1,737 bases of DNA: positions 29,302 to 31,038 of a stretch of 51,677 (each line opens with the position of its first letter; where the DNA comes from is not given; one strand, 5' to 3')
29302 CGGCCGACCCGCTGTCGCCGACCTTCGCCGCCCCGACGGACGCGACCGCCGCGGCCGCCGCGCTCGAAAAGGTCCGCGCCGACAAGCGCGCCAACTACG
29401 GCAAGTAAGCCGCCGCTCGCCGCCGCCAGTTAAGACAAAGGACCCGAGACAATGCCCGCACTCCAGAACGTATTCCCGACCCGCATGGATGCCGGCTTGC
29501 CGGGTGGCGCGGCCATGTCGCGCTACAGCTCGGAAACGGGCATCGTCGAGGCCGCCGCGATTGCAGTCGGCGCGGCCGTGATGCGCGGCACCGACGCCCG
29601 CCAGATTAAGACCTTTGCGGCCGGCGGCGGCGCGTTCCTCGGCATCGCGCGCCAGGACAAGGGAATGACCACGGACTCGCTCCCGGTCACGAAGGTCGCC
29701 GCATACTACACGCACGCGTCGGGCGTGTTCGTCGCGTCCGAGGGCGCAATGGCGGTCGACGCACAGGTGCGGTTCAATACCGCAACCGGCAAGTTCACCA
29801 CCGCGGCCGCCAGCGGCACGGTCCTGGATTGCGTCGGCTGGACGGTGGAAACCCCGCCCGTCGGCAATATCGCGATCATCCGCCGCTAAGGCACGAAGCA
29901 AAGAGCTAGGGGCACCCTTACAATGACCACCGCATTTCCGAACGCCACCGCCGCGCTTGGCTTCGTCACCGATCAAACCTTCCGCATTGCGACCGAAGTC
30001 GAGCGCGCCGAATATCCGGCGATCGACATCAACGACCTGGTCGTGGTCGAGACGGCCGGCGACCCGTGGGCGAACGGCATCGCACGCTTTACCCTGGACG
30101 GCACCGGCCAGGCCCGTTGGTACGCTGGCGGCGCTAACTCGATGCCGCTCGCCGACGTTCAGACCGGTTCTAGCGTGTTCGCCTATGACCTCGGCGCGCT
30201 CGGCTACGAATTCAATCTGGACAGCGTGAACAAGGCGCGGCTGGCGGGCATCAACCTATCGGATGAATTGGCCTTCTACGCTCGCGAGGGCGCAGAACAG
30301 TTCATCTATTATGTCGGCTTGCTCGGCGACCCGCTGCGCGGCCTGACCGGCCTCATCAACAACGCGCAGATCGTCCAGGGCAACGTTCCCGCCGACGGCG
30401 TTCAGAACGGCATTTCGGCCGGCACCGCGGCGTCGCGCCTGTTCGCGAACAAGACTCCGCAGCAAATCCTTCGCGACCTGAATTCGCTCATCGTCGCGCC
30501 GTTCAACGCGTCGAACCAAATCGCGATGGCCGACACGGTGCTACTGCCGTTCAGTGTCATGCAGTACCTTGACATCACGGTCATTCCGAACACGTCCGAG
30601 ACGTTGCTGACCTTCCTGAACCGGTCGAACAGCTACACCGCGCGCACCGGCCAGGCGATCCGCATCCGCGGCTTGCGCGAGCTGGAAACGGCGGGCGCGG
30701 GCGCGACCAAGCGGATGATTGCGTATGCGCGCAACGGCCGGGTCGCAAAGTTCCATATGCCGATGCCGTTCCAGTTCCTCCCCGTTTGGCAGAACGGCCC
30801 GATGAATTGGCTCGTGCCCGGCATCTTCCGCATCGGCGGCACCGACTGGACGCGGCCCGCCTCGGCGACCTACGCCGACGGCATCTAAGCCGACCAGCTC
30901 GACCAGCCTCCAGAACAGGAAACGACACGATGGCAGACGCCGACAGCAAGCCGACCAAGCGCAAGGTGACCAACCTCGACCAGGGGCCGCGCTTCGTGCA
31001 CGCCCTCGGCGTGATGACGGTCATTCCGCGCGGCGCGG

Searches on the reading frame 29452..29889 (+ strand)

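Call 9: search_protein_families(library=pfam, max_evalue=0.1, proteins=[window:29452-29889:+])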
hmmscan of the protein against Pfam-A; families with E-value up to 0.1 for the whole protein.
window:29452-29889:+ (145 aa): 3 families
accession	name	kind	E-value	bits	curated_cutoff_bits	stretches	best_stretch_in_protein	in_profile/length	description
PF22758.2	Phage_cement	-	9.1e-15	55.5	27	1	6-144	3-144/146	Structural cement protein (E217 gp24/Pam3 gp6)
PF23982.2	XM1_gp53_minor_capsid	-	0.00042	20.6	27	1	10-139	6-147/154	XM1 gp53 minor capsid protein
PF09956.15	Phage_cement_2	-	0.0052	17.6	24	0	33-75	56-97/103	Phage cement protein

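Call 10: search_protein_families(library=phrogs, max_evalue=0.1, proteins=[window:29452-29889:+])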
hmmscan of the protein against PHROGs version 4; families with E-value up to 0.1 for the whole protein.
window:29452-29889:+ (145 aa): 2 families
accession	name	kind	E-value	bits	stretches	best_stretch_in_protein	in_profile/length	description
phrog_563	-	head and packaging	9.1e-09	36.2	1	1-131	1-149/173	virion structural protein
phrog_19630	-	head and packaging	0.048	12.3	1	54-118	413-478/1266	virion structural protein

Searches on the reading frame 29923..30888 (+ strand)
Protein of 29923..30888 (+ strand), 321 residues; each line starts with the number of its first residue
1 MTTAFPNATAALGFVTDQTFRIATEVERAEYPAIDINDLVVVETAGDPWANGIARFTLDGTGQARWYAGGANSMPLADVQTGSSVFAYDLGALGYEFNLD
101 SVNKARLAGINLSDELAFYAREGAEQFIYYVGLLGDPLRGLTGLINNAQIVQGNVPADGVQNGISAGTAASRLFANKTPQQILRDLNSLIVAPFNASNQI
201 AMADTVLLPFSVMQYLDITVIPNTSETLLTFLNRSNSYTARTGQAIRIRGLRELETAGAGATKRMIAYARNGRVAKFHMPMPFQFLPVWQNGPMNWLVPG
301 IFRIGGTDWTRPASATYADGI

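Call 9: search_protein_families(library=pfam, max_evalue=0.1, proteins=[window:29923-30888:+])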
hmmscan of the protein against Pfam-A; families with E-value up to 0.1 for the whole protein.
window:29923-30888:+ (321 aa): 1 family
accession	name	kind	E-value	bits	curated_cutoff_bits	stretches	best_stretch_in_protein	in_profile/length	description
PF09950.15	Major_capside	-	6.8e-66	222.6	26.8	1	62-321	1-251/251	Major capsid protein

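Call 10: search_protein_families(library=phrogs, max_evalue=0.1, proteins=[window:29923-30888:+])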
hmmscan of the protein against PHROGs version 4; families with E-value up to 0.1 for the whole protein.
window:29923-30888:+ (321 aa): 1 family
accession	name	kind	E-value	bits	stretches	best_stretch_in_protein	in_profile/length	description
phrog_264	-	head and packaging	5.4e-68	230.3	1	5-321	21-321/321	major head protein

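Call 13: search_dna_similar(query=window:29923-30888:+, collection=phages, mode=protein, max_rows=25)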
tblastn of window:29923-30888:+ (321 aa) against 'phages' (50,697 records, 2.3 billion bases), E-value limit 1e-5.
Records with a match: 299; places in all: 300; records where one place covers at least 80% of the query: 279.
Best place of each record, by identity: <60% 299.
By first word of the organism name: Klebsiella 78; Escherichia 41; Vibrio 32; Erwinia 22; Aeromonas 21; Rhizobium 18; Pseudomonas 9; Acinetobacter 9; Yersinia 9; Stenotrophomonas 7; and 21 more.
By host as written in the record: Klebsiella pneumoniae 45; - 42; Escherichia coli 25; Erwinia amylovora 14; Yersinia pseudotuberculosis 8; Rhizobium etli GR56 5; Stenotrophomonas maltophilia B28B 5; Vibrio lentus 5; and 96 more.
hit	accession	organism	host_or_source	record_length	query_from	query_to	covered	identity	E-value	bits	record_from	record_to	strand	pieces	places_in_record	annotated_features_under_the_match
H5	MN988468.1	Rhizobium phage RHph_TM3_3_3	Rhizobium phaseoli T3_3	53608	5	321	99%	40.0%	2e-64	225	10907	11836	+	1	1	putative capsid protein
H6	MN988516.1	Rhizobium phage RHph_N28_2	Rhizobium etli N731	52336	5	321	99%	39.7%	1e-63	223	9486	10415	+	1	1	putative capsid protein | attachment site attL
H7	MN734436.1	Aminobacter phage Erebus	Aminobacter sp. MSH1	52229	7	321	98%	39.2%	3e-58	207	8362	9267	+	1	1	major capsid protein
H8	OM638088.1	Stenotrophomonas phage CUB19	Stenotrophomonas maltophilia STM-19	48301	5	321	99%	38.4%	1e-51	188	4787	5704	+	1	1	hypothetical protein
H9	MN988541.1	Rhizobium phage RHph_I65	Rhizobium phaseoli INC1-2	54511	10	321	97%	38.2%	4e-56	201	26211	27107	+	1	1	putative capsid protein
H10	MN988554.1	Rhizobium phage RHph_I72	Rhizobium etli 343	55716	10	321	97%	38.2%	4e-56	201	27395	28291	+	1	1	putative capsid protein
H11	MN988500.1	Rhizobium phage RHph_Y55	Rhizobium etli IE6845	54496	7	321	98%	37.8%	2e-59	211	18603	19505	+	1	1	putative capsid protein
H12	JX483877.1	Rhizobium phage RHEph05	Rhizobium etli GR56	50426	7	321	98%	37.5%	4e-59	210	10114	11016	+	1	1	putative capsid protein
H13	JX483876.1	Rhizobium phage RHEph04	Rhizobium etli GR56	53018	7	321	98%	37.5%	4e-59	210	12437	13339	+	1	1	putative capsid protein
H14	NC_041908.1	Rhizobium phage RHEph04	Rhizobium etli GR56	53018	7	321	98%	37.5%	4e-59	210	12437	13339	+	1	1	major head protein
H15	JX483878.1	Rhizobium phage RHEph06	Rhizobium etli GR56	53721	7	321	98%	37.5%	4e-59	210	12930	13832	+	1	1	putative capsid protein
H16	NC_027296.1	Rhizobium phage RHEph06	Rhizobium etli GR56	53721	7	321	98%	37.5%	4e-59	210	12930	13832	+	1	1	major head protein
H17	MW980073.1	Rhizobium phage RHEph26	Rhizobium phaseoli sv. phaseoli GR56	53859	7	321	98%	37.5%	4e-59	210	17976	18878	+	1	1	putative capsid protein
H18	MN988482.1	Rhizobium phage RHph_Y17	Rhizobium phaseoli R630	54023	7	321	98%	37.5%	4e-59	210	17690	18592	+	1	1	putative capsid protein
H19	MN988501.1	Rhizobium phage RHph_Y3_43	Rhizobium phaseoli Y3_43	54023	7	321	98%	37.5%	4e-59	210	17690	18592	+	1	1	putative capsid protein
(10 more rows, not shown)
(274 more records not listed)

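Call 14: get_annotated_region(hit=H5, flank=11000)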
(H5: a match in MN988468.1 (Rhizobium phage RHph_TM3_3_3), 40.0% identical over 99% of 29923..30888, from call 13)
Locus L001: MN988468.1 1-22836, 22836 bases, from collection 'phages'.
description: Rhizobium phage RHph_TM3_3_3, complete genome.
organism: Rhizobium phage RHph_TM3_3_3 (NCBI taxid 2509762)
taxonomy: Viruses; Duplodnaviria; Heunggongvirae; Uroviricota; Caudoviricetes
host: Rhizobium phaseoli T3_3; source: agricultural lands; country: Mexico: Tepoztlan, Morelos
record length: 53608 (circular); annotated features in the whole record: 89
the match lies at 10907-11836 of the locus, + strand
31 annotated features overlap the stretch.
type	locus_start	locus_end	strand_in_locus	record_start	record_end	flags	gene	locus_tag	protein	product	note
CDS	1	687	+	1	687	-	-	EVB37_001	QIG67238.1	NusG-like transcription antiterminator protein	GO_process: GO:0032968 - positive regulation of transcription elongation from RNA polymerase II promoter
CDS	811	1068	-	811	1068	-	-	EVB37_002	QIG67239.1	HTH DNA-binding domain-containing protein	GO_function: GO:0003677 - DNA binding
tRNA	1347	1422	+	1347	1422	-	-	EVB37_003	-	tRNA-Met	tRNA-Met(cat)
CDS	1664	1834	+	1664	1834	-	-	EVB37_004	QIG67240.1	hypothetical protein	-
CDS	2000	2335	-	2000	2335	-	-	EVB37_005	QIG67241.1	hypothetical protein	-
CDS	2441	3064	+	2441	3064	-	-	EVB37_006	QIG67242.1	hypothetical protein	-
CDS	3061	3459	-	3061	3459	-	-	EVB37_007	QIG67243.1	hypothetical protein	-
CDS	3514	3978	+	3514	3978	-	-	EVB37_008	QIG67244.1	DUF2280 domain-containing protein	-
CDS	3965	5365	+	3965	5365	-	-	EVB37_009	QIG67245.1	terminase large subunit protein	-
CDS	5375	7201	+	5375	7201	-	-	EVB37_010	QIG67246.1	putative portal protein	-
CDS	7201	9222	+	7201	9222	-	-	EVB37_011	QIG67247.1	hypothetical protein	-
CDS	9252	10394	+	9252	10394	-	-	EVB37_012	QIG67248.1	putative major head subunit precursor protein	-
CDS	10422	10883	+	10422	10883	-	-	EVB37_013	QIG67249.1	hypothetical protein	-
CDS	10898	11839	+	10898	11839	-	-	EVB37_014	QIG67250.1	putative capsid protein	-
CDS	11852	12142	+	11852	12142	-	-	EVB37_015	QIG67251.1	hypothetical protein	-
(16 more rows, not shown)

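Call 15: get_annotated_region(hit=H7, flank=9000)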
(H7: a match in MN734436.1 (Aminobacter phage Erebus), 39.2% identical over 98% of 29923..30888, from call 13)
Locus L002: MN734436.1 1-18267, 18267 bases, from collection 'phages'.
description: Aminobacter phage Erebus, complete genome.
organism: Aminobacter phage Erebus (NCBI taxid 2686310)
taxonomy: Viruses; Duplodnaviria; Heunggongvirae; Uroviricota; Caudoviricetes
host: Aminobacter sp. MSH1; source: Avedore wastewater; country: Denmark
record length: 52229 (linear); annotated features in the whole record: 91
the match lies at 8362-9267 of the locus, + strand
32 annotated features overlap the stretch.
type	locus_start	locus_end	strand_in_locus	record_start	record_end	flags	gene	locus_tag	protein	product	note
CDS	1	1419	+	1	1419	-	-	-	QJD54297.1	terminase large subunit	product1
CDS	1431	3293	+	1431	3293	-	-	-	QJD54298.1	portal protein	product2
CDS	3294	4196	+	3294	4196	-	-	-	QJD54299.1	putative head morphogenesis protein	product3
CDS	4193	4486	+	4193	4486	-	-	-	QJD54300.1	hypothetical protein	product4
CDS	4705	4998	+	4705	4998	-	-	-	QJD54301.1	hypothetical protein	product5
CDS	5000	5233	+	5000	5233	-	-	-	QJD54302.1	hypothetical protein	product6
CDS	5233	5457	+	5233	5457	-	-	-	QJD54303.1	hypothetical protein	product7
CDS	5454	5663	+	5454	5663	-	-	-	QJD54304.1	hypothetical protein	product8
CDS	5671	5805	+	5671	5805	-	-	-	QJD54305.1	hypothetical protein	product9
CDS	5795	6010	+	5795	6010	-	-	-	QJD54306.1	hypothetical protein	product10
CDS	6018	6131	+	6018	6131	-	-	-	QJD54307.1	hypothetical protein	product11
CDS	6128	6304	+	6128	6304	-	-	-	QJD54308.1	hypothetical protein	product12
CDS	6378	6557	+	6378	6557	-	-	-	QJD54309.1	hypothetical protein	product13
CDS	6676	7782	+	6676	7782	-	-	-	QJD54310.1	putative capsid protein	product14; putative capsid protein (DUF2213)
CDS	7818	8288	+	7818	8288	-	-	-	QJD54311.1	hypothetical protein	product15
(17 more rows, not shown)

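Call 35: find_related_loci(query=window:29923-30888:+, collection=viral_contigs, flank=10000)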
Query window:29923-30888:+ (321 aa) in viral_contigs; peptide patterns used: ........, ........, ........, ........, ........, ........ (x = any residue, [..] = any of these).
6 stretches matched a pattern; 2 encode a relative of the query (tblastn E <= 1e-3); 2 distinct loci.
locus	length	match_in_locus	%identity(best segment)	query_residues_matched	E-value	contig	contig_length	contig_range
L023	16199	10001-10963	90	1-321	0e+0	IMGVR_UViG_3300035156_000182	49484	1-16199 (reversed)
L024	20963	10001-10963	77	1-321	1e-172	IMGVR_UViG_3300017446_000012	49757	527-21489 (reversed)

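Call 36: find_related_loci(query=window:29923-30888:+, collection=genome_contigs, flank=10000)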
Query window:29923-30888:+ (321 aa) in genome_contigs; peptide patterns used: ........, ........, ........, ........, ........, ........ (x = any residue, [..] = any of these).
62 stretches matched a pattern, but none encodes a relative of the query by tblastn (E <= 1e-3).

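Call 95: find_related_loci(query=A6, collection=metagenome_contigs, flank=10000)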
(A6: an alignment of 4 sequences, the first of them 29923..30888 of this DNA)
Query A6 (321 aa) in metagenome_contigs; peptide patterns used: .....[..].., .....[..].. (x = any residue, [..] = any of these).
200 stretches matched a pattern; 9 encode a relative of the query (tblastn E <= 1e-3); 9 distinct loci.
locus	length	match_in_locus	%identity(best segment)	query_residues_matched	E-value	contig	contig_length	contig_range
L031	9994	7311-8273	79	1-321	1e-177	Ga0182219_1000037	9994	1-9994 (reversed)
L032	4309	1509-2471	78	1-321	1e-179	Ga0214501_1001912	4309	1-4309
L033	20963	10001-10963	77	1-321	2e-172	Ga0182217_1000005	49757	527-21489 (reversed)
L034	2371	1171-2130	73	1-320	6e-172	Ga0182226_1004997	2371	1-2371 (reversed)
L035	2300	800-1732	49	2-320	2e-98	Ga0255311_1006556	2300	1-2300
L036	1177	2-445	81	173-320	2e-87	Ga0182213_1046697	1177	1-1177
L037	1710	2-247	91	240-321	1e-48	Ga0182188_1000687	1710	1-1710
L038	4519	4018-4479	45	2-155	5e-37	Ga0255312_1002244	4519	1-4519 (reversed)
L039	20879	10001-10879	29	14-321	1e-26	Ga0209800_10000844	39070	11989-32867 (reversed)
